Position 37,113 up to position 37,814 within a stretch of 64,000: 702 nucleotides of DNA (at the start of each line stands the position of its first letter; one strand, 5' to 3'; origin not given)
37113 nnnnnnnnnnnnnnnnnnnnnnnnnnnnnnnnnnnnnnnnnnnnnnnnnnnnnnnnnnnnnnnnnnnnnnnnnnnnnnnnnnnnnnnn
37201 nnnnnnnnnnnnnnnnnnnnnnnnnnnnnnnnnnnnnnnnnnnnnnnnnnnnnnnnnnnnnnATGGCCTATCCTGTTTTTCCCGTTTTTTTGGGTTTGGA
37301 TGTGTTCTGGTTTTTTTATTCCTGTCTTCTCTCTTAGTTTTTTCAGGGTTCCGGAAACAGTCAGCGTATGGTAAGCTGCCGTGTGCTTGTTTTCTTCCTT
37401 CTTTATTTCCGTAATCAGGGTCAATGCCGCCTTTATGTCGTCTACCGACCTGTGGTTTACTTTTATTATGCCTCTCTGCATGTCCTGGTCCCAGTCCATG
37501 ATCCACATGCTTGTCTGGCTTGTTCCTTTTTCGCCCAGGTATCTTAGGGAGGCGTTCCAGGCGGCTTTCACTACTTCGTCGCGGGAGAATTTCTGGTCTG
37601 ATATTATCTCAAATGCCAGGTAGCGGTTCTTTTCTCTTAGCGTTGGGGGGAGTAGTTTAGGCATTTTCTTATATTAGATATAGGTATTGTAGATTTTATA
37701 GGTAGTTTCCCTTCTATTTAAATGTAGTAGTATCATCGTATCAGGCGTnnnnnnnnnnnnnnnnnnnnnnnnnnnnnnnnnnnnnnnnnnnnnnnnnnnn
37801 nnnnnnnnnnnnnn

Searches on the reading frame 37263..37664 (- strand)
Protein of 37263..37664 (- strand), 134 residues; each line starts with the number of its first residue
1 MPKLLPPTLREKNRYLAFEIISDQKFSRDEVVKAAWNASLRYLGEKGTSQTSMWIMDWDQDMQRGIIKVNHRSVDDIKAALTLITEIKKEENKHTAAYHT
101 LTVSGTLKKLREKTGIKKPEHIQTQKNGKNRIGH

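Call 11: find_related_loci(query=window:37263-37664:-, collection=genome_contigs, flank=4000)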
Query window:37263-37664:- (134 aa) in genome_contigs; peptide patterns used: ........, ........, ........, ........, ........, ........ (x = any residue, [..] = any of these).
94 stretches matched a pattern; 2 encode a relative of the query (tblastn E <= 1e-3); 2 distinct loci.
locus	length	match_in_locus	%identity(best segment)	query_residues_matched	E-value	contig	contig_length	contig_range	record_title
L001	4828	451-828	90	1-126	3e-77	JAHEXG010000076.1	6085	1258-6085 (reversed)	MAG: Candidatus Altiarchaeales archaeon isolate nzgw1 NODE_16989_length_6086_cov_3.496228, whole genome shotgun sequence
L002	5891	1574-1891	36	3-111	3e-18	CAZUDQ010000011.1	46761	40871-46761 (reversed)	MAG TPA_asm: uncultured archaeon isolate binchicken_co181_199 genome assembly, contig: NODE_878_length_46761_cov_9.77300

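Call 12: find_encoding_contigs(protein=window:37263-37664:-, flank=5000, max_places=10)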
Protein window:37263-37664:- (134 aa): 1 contig read that carries it; 1 place shown.
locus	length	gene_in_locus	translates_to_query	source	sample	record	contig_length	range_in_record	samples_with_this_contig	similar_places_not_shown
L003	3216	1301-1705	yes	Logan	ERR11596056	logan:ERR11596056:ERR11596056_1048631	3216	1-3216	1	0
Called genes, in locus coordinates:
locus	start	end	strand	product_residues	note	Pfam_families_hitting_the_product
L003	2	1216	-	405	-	?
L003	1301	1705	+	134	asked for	PF01900:RNase_P_Rpp14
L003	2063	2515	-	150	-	-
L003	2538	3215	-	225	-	?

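Call 17: find_homologous_proteins(query=window:37263-37664:-)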
Query window:37263-37664:- (134 aa): 21 proteins with E <= 0.001 among 28 candidates.
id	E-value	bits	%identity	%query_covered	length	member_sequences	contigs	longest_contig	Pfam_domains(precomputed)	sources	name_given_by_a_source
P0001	1.4e-69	250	90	94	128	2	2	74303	PF01900.25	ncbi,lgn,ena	-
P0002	1.2e-65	237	92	88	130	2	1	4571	PF01900.25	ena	-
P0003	3.1e-64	233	84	96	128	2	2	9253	PF01900.25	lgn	-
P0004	3.5e-57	210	81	87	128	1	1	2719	PF01900.25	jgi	jgi:ribonuclease P/MRP protein subunit POP5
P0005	5.5e-57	209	80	87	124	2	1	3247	PF01900.25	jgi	jgi:ribonuclease P/MRP protein subunit POP5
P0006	2.2e-56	207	79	87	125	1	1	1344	PF01900.25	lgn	-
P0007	2.1e-55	204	79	87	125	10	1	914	PF01900.25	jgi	jgi:ribonuclease P/MRP protein subunit POP5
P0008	7.0e-53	196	74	87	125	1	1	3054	PF01900.25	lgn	-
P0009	2.7e-52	194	72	94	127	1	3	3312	PF01900.25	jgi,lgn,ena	-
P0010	1.2e-51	192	75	87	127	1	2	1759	PF01900.25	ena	-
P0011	1.6e-51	192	74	87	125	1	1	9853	PF01900.25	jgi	jgi:ribonuclease P/MRP protein subunit POP5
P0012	7.3e-49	183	72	87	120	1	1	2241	PF01900.25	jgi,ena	-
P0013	5.6e-47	177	70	87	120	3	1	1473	PF01900.25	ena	-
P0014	1.3e-46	176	67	87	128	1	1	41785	PF01900.25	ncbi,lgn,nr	ncbi:MAG: ribonuclease P protein component 2 [Candidatus Altiarchaeota archaeon]|nr:ribonuclease P p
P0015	1.0e-41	160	63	83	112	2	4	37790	PF01900.25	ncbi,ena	-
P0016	3.5e-34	135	57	84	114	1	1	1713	PF01900.25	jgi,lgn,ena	-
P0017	5.1e-34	135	58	84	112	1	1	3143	PF01900.25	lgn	-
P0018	6.4e-33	131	58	84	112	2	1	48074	PF01900.25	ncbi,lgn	ncbi:MAG: Rpp14/Pop5 family protein [Candidatus Altiarchaeota archaeon]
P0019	1.6e-32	130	57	84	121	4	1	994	PF01900.25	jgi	jgi:ribonuclease P/MRP protein subunit POP5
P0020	5.9e-22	96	53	65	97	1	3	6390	PF01900.25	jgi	-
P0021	1.0e-7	50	33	83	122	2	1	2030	PF01900.25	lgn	-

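Call 18: find_encoding_contigs(protein=P0002, flank=2500, max_places=2)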
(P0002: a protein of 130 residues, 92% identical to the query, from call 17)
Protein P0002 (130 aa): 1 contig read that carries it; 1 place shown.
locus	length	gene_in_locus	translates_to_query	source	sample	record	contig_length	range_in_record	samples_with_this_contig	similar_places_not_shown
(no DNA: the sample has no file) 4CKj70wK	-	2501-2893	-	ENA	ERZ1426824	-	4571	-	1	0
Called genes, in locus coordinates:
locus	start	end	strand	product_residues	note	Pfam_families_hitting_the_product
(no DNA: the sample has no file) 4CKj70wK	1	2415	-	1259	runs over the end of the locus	?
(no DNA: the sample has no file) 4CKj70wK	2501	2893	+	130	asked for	PF01900:RNase_P_Rpp14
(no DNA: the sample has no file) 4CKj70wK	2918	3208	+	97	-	?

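Call 19: find_encoding_contigs(protein=P0003, flank=2500, max_places=2)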
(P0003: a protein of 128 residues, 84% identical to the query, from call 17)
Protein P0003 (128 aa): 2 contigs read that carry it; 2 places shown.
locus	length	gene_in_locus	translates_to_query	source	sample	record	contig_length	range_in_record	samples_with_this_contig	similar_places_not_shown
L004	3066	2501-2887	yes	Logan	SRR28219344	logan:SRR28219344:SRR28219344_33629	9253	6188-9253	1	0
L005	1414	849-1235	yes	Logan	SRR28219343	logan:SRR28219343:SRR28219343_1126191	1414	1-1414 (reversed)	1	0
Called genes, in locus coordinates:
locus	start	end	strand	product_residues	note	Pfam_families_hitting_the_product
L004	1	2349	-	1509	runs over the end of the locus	PF05228:CHASE4, PF00989:PAS, PF00989:PAS, PF08448:PAS_4, PF13426:PAS_9, PF01590:GAF, PF13185:GAF_2, PF08448:PAS_4, +11 more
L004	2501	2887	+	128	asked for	PF01900:RNase_P_Rpp14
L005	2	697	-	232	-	?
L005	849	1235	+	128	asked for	PF01900:RNase_P_Rpp14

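Call 20: find_encoding_contigs(protein=P0005, flank=2500, max_places=2)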
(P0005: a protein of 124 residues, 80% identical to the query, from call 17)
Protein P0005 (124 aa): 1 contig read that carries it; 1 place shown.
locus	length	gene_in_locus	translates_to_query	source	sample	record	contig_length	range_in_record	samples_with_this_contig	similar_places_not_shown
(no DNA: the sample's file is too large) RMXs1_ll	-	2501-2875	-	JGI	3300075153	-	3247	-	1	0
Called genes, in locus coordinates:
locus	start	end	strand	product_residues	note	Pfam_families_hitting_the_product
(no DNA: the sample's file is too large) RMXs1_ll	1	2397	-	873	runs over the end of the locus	?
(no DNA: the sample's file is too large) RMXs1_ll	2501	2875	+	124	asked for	PF01900:RNase_P_Rpp14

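Call 21: find_encoding_contigs(protein=P0011, flank=2500, max_places=2)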
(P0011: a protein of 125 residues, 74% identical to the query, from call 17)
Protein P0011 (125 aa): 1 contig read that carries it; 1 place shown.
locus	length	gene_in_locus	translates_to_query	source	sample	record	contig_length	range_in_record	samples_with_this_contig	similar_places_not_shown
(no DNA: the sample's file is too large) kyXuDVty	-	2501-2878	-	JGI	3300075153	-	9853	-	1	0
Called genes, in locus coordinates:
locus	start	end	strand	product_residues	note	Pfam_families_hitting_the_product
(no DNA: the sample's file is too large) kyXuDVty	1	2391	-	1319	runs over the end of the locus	PF08447:PAS_3, PF00989:PAS, PF08448:PAS_4, PF13426:PAS_9, PF08447:PAS_3, PF00989:PAS, PF13426:PAS_9, PF08447:PAS_3, +16 more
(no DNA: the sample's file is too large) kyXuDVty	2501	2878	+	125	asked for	PF01900:RNase_P_Rpp14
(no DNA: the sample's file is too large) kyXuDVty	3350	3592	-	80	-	-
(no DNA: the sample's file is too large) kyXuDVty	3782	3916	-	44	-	-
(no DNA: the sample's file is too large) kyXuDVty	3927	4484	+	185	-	-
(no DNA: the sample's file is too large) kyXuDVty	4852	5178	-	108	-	?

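Call 25: find_encoding_contigs(protein=P0001, flank=2500, max_places=3)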
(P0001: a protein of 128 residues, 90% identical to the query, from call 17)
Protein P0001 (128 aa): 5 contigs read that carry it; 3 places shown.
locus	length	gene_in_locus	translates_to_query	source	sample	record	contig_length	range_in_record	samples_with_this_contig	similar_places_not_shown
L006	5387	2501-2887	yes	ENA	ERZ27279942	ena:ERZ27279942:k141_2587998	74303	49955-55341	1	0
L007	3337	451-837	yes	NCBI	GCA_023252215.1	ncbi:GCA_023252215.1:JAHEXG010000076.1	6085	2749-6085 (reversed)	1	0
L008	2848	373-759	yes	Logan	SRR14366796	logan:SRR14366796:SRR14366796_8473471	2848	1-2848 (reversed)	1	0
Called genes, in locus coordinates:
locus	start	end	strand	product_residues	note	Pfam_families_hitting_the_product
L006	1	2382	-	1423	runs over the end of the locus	PF13426:PAS_9, PF00989:PAS, PF08447:PAS_3, PF13426:PAS_9, PF00989:PAS, PF08448:PAS_4, PF13426:PAS_9, PF00989:PAS, +18 more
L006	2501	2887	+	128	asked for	PF01900:RNase_P_Rpp14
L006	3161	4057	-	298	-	PF01913:FTR, PF02741:FTR_C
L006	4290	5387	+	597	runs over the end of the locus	-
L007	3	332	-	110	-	?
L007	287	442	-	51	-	-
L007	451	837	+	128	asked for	PF01900:RNase_P_Rpp14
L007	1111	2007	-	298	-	PF01913:FTR, PF02741:FTR_C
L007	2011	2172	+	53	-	-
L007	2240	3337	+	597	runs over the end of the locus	-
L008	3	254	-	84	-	?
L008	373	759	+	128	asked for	PF01900:RNase_P_Rpp14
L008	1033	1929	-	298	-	PF01913:FTR, PF02741:FTR_C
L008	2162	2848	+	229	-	?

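Call 26: find_encoding_contigs(protein=P0014, flank=2500, max_places=2)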
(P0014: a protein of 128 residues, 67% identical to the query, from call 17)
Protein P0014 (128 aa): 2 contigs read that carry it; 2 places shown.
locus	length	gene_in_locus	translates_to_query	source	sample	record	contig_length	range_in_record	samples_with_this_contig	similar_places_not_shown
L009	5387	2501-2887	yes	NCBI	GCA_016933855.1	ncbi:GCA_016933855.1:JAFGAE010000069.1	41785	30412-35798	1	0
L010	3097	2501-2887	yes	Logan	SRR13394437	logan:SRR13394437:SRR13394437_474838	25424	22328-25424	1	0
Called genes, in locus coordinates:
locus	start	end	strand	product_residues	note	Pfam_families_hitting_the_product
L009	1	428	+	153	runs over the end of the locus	-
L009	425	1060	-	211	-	PF01810:LysE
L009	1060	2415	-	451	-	PF00291:PALP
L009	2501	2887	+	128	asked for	PF01900:RNase_P_Rpp14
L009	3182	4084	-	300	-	PF01913:FTR, PF02741:FTR_C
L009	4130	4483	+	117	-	PF01201:Ribosomal_S8e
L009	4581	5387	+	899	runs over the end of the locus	PF01293:PEPCK_ATP, PF00821:PEPCK_GTP (weak)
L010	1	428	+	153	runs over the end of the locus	-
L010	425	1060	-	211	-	PF01810:LysE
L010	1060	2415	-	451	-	PF00291:PALP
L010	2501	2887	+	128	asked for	PF01900:RNase_P_Rpp14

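Call 27: find_encoding_contigs(protein=P0015, flank=2500, max_places=3)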
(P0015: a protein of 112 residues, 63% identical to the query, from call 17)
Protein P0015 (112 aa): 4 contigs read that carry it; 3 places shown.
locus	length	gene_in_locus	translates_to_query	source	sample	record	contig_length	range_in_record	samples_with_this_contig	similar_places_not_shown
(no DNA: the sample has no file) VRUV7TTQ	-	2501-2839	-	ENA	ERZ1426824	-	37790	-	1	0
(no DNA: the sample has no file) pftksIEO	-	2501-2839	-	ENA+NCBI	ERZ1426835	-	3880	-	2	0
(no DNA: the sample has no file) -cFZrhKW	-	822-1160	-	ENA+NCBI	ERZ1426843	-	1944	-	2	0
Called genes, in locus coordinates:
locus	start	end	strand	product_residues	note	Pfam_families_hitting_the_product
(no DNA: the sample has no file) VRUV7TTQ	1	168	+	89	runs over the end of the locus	PF04014:MazE_antitoxin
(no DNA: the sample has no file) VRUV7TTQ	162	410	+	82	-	-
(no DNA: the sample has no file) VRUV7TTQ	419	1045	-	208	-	PF01810:LysE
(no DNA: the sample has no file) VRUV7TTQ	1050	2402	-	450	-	PF00291:PALP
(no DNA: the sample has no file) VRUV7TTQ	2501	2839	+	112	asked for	PF01900:RNase_P_Rpp14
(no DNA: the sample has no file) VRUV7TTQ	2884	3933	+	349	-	-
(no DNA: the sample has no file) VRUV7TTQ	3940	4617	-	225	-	PF00708:Acylphosphatase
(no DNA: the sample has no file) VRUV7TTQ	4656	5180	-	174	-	PF03358:FMN_red, PF12724:Flavodoxin_5 (weak)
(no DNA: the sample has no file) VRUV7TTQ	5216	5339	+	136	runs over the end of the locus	PF03692:CxxCxxCC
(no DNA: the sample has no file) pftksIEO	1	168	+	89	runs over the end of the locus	PF04014:MazE_antitoxin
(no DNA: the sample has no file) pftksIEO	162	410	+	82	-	-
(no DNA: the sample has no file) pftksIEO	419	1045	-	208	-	PF01810:LysE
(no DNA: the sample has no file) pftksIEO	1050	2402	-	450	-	PF00291:PALP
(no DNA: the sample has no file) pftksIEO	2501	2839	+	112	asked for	PF01900:RNase_P_Rpp14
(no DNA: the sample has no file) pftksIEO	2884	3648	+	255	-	?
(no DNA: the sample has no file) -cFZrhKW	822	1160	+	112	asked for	PF01900:RNase_P_Rpp14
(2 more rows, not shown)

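Call 30: find_related_loci(query=A2, collection=metagenome_contigs, flank=3000)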
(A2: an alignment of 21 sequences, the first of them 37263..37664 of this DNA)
Query A2 (134 aa) in metagenome_contigs; peptide patterns used: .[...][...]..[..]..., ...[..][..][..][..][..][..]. (x = any residue, [..] = any of these).
264 stretches matched a pattern; 108 encode a relative of the query (tblastn E <= 1e-3); the best 80 are kept; 79 distinct loci.
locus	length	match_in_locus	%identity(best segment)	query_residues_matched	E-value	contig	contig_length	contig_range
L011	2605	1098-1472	76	1-123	8e-63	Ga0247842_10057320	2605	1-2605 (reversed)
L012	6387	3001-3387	73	1-129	4e-62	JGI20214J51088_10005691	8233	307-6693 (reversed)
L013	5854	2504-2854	79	1-117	4e-62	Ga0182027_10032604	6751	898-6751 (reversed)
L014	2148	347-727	72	1-126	4e-60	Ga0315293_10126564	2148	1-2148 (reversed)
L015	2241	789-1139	72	1-116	4e-56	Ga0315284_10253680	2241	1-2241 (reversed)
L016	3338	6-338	71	7-116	7e-51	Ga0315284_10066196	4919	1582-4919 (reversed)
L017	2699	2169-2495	59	1-113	3e-44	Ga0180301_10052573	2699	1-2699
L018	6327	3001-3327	59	1-113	3e-44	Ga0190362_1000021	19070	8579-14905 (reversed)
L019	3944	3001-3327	59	1-113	2e-44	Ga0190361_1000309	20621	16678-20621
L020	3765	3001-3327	59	1-113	3e-44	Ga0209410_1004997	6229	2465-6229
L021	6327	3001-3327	60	1-113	2e-43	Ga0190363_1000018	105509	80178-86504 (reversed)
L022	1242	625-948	57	1-112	4e-42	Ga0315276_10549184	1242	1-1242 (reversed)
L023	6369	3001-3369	50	1-128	2e-39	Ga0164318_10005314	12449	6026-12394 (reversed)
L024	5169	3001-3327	56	1-113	1e-39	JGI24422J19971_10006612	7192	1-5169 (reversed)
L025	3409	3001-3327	56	1-113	1e-39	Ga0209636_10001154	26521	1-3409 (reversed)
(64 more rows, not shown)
